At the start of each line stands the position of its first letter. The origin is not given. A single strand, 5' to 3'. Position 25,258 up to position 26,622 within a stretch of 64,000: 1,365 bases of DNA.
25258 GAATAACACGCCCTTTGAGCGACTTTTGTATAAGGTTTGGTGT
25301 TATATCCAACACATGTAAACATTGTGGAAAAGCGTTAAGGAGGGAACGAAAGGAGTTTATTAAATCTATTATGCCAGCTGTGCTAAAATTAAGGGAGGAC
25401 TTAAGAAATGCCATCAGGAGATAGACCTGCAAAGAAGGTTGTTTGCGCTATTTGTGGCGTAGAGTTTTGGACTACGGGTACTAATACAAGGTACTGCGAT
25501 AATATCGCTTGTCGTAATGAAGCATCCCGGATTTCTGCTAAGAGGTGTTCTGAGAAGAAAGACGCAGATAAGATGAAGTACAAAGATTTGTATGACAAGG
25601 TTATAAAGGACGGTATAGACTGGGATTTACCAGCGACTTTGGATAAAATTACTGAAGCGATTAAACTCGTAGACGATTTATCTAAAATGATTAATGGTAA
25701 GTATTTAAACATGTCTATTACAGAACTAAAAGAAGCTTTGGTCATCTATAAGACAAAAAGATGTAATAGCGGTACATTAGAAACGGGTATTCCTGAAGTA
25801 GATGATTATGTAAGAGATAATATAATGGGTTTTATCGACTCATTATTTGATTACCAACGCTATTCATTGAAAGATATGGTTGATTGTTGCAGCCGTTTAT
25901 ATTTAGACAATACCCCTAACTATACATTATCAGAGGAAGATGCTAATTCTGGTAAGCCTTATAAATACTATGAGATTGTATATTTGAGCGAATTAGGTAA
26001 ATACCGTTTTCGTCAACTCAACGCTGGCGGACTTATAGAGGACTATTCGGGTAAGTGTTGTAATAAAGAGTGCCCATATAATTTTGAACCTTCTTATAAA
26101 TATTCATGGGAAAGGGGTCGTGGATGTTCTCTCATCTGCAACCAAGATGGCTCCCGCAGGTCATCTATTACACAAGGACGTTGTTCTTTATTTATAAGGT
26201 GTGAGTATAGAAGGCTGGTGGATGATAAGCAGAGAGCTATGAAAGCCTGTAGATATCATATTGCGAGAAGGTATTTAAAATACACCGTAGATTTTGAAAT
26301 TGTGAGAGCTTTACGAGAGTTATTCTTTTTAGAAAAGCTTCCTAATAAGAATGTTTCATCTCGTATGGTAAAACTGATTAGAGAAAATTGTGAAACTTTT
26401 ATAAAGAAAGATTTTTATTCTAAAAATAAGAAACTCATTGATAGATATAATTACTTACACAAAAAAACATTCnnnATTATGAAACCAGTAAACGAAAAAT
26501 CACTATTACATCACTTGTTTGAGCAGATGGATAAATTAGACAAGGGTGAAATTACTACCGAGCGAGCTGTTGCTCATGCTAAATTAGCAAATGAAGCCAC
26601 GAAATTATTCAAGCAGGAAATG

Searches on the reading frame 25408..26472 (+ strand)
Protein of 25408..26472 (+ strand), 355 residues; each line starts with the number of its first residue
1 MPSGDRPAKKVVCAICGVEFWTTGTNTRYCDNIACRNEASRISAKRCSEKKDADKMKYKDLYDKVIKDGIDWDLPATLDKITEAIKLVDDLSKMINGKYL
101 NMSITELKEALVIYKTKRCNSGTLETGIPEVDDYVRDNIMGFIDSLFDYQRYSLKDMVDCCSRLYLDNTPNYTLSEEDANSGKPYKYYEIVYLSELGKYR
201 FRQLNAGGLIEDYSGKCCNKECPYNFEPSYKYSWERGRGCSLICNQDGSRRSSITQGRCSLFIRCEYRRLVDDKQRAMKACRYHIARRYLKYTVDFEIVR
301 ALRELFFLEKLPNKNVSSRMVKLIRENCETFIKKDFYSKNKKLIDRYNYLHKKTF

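Call 10: search_protein_families(library=phrogs, proteins=[window:25408-26472:+], max_evalue=0.01)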
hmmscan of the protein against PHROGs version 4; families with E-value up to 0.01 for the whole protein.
window:25408-26472:+ (355 aa): 2 families
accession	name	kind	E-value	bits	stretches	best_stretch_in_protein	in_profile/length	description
phrog_25862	-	DNA, RNA and nucleotide metabolism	0.00033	22.1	1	11-54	4-47/149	HNH endonuclease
phrog_2862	-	unknown function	0.004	18.4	1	10-61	2-52/118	-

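Call 60: search_protein_families(library=pfam, proteins=[window:25408-26472:+], max_evalue=0.01)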
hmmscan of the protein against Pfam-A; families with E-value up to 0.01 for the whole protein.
window:25408-26472:+ (355 aa): 0 families
